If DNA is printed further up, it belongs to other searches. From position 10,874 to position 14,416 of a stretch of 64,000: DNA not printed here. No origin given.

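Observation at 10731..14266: MmeI-family single-chain RM enzyme apparently co-transcribed with a 90-aa conserved acidic protein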

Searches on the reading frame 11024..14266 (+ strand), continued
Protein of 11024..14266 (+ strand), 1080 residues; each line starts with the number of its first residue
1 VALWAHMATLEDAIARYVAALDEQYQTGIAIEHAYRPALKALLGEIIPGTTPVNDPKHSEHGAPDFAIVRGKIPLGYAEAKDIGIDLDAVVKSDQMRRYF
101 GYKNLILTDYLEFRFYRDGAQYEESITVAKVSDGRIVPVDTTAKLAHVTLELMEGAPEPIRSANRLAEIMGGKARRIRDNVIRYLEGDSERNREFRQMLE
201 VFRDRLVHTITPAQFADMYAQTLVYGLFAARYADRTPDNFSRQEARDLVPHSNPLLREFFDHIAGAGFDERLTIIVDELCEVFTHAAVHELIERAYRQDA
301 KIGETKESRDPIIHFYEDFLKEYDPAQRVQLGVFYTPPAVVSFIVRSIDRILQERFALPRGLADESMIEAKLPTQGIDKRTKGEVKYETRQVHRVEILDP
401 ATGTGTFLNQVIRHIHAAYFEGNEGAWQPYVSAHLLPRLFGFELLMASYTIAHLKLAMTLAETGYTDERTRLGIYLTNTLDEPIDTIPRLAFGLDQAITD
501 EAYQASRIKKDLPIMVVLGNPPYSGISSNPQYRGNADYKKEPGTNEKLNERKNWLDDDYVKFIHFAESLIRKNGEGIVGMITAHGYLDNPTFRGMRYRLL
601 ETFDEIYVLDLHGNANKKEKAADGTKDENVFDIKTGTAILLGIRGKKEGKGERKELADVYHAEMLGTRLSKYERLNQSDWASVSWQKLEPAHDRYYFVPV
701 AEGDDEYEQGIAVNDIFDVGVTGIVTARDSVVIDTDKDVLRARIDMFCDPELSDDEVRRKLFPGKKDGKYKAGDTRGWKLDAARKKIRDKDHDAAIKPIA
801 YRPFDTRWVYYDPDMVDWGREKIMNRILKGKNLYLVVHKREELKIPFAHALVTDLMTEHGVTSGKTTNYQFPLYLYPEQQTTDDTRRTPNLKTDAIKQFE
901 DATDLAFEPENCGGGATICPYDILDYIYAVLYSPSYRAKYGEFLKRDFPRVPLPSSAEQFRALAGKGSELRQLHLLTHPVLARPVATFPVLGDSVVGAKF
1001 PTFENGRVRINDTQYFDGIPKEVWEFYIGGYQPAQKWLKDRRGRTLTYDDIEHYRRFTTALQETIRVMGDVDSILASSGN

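Call 26: find_encoding_contigs(protein=P0051, flank=5000, max_places=2)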
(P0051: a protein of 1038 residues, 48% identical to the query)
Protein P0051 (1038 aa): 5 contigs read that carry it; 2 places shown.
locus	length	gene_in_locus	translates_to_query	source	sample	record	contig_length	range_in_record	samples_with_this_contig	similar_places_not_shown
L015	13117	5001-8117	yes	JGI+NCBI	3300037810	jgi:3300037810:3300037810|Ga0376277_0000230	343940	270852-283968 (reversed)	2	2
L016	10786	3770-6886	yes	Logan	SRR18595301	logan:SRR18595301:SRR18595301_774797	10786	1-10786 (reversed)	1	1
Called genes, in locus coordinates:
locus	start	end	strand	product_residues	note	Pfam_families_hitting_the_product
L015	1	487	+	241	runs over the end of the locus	PF02357:NusG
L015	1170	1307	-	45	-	-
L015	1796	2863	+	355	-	-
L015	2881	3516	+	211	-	PF11159:DUF2939 (weak)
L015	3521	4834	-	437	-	PF00239:Resolvase, PF07508:Recombinase, PF13408:Zn_ribbon_recom (weak)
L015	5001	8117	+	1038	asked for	PF02384:N6_Mtase, PF07669:Eco57I, PF18135:Type_ISP_C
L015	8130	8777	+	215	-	-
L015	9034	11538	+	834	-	PF06739:SBBP (faint)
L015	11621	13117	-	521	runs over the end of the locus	-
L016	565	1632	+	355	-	-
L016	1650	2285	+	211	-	PF11159:DUF2939 (weak)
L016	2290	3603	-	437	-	PF00239:Resolvase, PF07508:Recombinase, PF13408:Zn_ribbon_recom (weak)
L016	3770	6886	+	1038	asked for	PF02384:N6_Mtase, PF07669:Eco57I, PF18135:Type_ISP_C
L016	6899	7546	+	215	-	-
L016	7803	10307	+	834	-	PF06739:SBBP (faint)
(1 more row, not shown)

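Call 36: search_protein_families(library=pfam, proteins=[P0014, P0026, P0047], max_evalue=10)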
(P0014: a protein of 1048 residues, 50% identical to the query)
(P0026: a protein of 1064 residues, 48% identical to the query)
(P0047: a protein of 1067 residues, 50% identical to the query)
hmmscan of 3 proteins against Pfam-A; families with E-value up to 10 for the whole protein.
P0014 (1048 aa): 6 families
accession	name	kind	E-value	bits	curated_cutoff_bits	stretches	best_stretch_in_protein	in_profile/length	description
PF18135.7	Type_ISP_C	-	1.5e-83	281.1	25.9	1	704-1040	1-341/342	Type ISP C-terminal specificity domain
PF02384.22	N6_Mtase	-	5.7e-10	39.4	20.4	2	307-347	4-44/311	N-6 DNA Methylase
PF07669.17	Eco57I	-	7.5e-06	26.6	25.3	1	503-604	71-165/171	Eco57I restriction-modification methylase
PF04313.20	HSDR_N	-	1.1e-05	25.9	25.1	1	54-113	124-193/198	Type I restriction enzyme R protein N terminus (HSDR_N)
PF20473.4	MmeI_Mtase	-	0.0034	17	27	1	379-542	12-174/259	MmeI, DNA-methyltransferase domain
PF08170.17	POPLD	-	0.15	12.8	26.8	1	632-678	24-70/92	POPLD (NUC188) domain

P0026 (1064 aa): 7 families
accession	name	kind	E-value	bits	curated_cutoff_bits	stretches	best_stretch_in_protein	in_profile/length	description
PF18135.7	Type_ISP_C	-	1.1e-86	291.4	25.9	1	694-1049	1-341/342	Type ISP C-terminal specificity domain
PF02384.22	N6_Mtase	-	2.8e-07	30.6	20.4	1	299-508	5-140/311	N-6 DNA Methylase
PF04313.20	HSDR_N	-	2.3e-06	28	25.1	1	33-111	110-194/198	Type I restriction enzyme R protein N terminus (HSDR_N)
PF07669.17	Eco57I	-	2.7e-05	24.8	25.3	1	482-595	62-166/171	Eco57I restriction-modification methylase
PF20473.4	MmeI_Mtase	-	4.1e-05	23.3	27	1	366-511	13-153/259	MmeI, DNA-methyltransferase domain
PF13588.12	HSDR_N_2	-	0.055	14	25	1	50-108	34-95/110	Type I restriction enzyme R protein N terminus (HSDR_N)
PF10254.14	Pacs-1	-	0.073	12.5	25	0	688-732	28-72/413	PACS-1 cytosolic sorting protein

P0047 (1067 aa): 5 families
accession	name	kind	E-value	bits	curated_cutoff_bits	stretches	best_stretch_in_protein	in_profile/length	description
PF18135.7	Type_ISP_C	-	1.3e-80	271.5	25.9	1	738-1060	2-341/342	Type ISP C-terminal specificity domain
PF02384.22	N6_Mtase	-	1.7e-10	41.1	20.4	1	340-582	4-166/311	N-6 DNA Methylase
PF07669.17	Eco57I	-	1.2e-07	32.4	25.3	1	464-630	3-157/171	Eco57I restriction-modification methylase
PF04313.20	HSDR_N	-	1.2e-06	29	25.1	1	80-148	121-195/198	Type I restriction enzyme R protein N terminus (HSDR_N)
PF20473.4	MmeI_Mtase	-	0.00011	21.9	27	1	407-575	7-171/259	MmeI, DNA-methyltransferase domain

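Call 47: search_protein_families(library=pfam, proteins=[L010:6732-7106:-, L011:8157-8885:+, L013:8110-9294:+, L015:8130-8777:+, L011:4075-4929:+, L013:4213-4476:+], max_evalue=1)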
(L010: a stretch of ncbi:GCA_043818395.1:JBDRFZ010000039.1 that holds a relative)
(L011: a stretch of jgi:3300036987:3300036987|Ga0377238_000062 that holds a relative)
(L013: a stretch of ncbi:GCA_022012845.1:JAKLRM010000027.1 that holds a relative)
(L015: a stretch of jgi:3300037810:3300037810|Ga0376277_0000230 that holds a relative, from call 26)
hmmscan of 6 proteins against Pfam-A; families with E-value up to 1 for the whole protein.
L010:6732-7106:- (124 aa): 0 families

L011:8157-8885:+ (242 aa): 1 family
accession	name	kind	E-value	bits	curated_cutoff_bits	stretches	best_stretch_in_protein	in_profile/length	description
PF00227.31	Proteasome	-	0.18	11.9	22.4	1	9-73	12-76/189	Proteasome subunit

L013:8110-9294:+ (394 aa): 2 families
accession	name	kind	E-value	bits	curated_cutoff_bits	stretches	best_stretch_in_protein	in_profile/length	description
PF22560.2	GMT-wHTH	-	0.0001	23.1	27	1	334-373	40-79/82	GMT-like wHTH domain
PF18833.7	TPR_22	-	0.43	11.4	27.2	1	70-150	7-87/92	Tetratricopeptide repeat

L015:8130-8777:+ (215 aa): 15 families
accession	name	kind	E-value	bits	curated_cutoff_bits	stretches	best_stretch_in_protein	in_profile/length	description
PF18982.5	JetA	-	0.021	13.9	26.2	1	84-151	239-306/434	Wadjet protein JetA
PF15665.10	FAM184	-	0.022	14.8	32.7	1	59-146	101-185/211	Family with sequence similarity 184, A and B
PF15934.10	Yuri_gagarin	-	0.042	14.1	28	1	61-146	95-182/234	Yuri gagarin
PF13717.11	Zn_ribbon_4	-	0.06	13.7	30.3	1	197-212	19-34/36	zinc-ribbon domain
PF13858.11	DUF4199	-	0.061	14.2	32.3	1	35-70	28-63/165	Protein of unknown function (DUF4199)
PF00854.27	PTR2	-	0.072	12.4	27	1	39-139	104-199/392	POT family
PF06749.17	DUF1218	-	0.079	13.9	25.3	1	5-62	8-62/95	Protein of unknown function (DUF1218)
PF00335.26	Tetraspanin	-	0.095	12.8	32.1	1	34-114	79-141/225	Tetraspanin family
PF23451.1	Zn_ribbon_PaaD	-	0.14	12.3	27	0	199-214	10-25/53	PaaD zinc beta ribbon domain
PF25443.1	ANG-1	-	0.15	12.7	28.5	1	61-136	24-98/105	ANG-1-like domain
PF04438.22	zf-HIT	-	0.16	12.2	24.7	0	171-182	2-13/30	HIT zinc finger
PF13248.11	Zn_ribbon_3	-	0.21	11.5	27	1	203-213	2-13/26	zinc-ribbon domain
PF07219.19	HemY_N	-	0.31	11.6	31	1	23-54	3-34/107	HemY protein N-terminus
PF11083.13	Relaxase_C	-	0.39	11.4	30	1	126-154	86-114/125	C-terminal helical hairpin domain from relaxase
PF08598.16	Sds3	-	0.63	10.5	25.4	0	70-143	42-113/217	Sds3-like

L011:4075-4929:+ (284 aa): 0 families

L013:4213-4476:+ (87 aa): 2 families
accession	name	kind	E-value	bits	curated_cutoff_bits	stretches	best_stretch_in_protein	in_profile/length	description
PF06305.16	LapA_dom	-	0.0041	17.4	28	1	47-73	20-46/64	Lipopolysaccharide assembly protein A domain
PF14074.11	DUF4257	-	0.076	13.7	27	1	50-73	1-21/81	Protein of unknown function (DUF4257)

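Call 51: search_solved_structures(query=A3, max_evalue=0.01, show_alignments=0)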
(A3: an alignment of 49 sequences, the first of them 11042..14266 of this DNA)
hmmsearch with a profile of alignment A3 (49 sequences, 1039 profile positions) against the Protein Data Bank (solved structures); distinct sequences matched with E-value up to 0.01: 7.
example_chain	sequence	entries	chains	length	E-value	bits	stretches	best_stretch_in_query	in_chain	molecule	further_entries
7lo5_A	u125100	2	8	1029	1.4e-83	284.5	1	230-941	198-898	Site-specific DNA-methyltransferase (adenine-specific)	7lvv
4xqk_A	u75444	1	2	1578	1.8e-66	227.9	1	220-1001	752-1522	LlaBIII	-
5ffj_A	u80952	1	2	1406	1.7e-64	221.4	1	220-1005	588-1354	Endonuclease and methylase LlaGI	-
3ufb_A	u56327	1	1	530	0.00021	22.4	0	295-342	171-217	Type I restriction-modification system methyltransferase subunit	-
3khk_A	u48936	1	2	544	0.00032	21.8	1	236-339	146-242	Type I restriction-modification system methylation subunit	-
5ybb_A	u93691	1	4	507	0.00097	20.2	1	294-340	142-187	Type I restriction-modification system methyltransferase subunit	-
7vru_A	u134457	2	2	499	0.002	19.2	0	283-339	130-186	Site-specific DNA-methyltransferase (adenine-specific)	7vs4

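Call 72: predict_structure(alignment_id=A3)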
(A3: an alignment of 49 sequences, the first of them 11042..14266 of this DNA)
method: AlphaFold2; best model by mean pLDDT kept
length: 1074 residues; sequences in the alignment: 49
mean_pLDDT: 83.0   pTM: 0.73
mean pLDDT of the five models: 83.0, 81.6, 79.0, 78.8, 78.2
residues with pLDDT >= 90: 311; 70-90: 635; 50-70: 95; < 50: 33
segments of 3 or more residues with pLDDT < 50: 295-299, 642-646, 685-702
pLDDT, mean of each block of 10 residues (from residue 1): 79 89 79 90 81 70 82 89 85 82 93 85 88 81 84 83 88 87 80 82 84 88 82 85 84 87 85 87 82 50 76 84 65 92 94 91 82 68 90 88 95 91 93 88 83 87 85 78 68 86 91 75 70 79 68 86 90 85 71 87 85 79 81 91 55 87 88 86 45 32 75 86 86 93 90 87 84 87 91 89 90 80 81 72 83 75 87 60 90 90 82 92 90 74 86 91 93 85 92 93 95 92 85 91 92 93 88 55
secondary structure, 60 per line:
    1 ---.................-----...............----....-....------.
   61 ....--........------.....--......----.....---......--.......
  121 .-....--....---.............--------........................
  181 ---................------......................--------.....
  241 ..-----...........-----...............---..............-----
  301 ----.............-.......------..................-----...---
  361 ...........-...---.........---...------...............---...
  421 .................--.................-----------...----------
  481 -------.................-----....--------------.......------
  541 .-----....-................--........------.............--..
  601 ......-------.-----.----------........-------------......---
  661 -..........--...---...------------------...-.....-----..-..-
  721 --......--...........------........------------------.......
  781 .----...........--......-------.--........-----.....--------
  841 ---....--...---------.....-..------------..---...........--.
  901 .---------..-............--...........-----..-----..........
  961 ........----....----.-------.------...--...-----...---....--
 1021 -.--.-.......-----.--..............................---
elements in order (helices of 4 or more, strands of 3 or more residues): H4-20 H26-40 E45-48 H50-53 E60-64 E67-74 H81-85 H88-93 E98-102 E106-111 E114-121 E123-126 E129-132 H136-148 H157-180 H184-199 H206-227 H236-242 H248-258 H264-278 H282-295 H305-317 H319-325 H332-349 E361-371 E379-387 E391-393 H400-414 H418-432 E433-437 H440-456 E468-470 H488-504 E510-513 H528-533 H547-550 H552-567 E570-577 H584-596 E599-606 E631-638 E652-657 H662-671 E680-682 H723-726 H731-741 H748-755 H774-781 H786-789 E790-796 E799-804 H815-822 E828-832 E844-847 E850-852 E862-866 H887-897 H914-925 H928-938 H951-968 H973-976 E996-998 E1001-1003 E1009-1011 H1015-1018 H1027-1033 H1042-1071
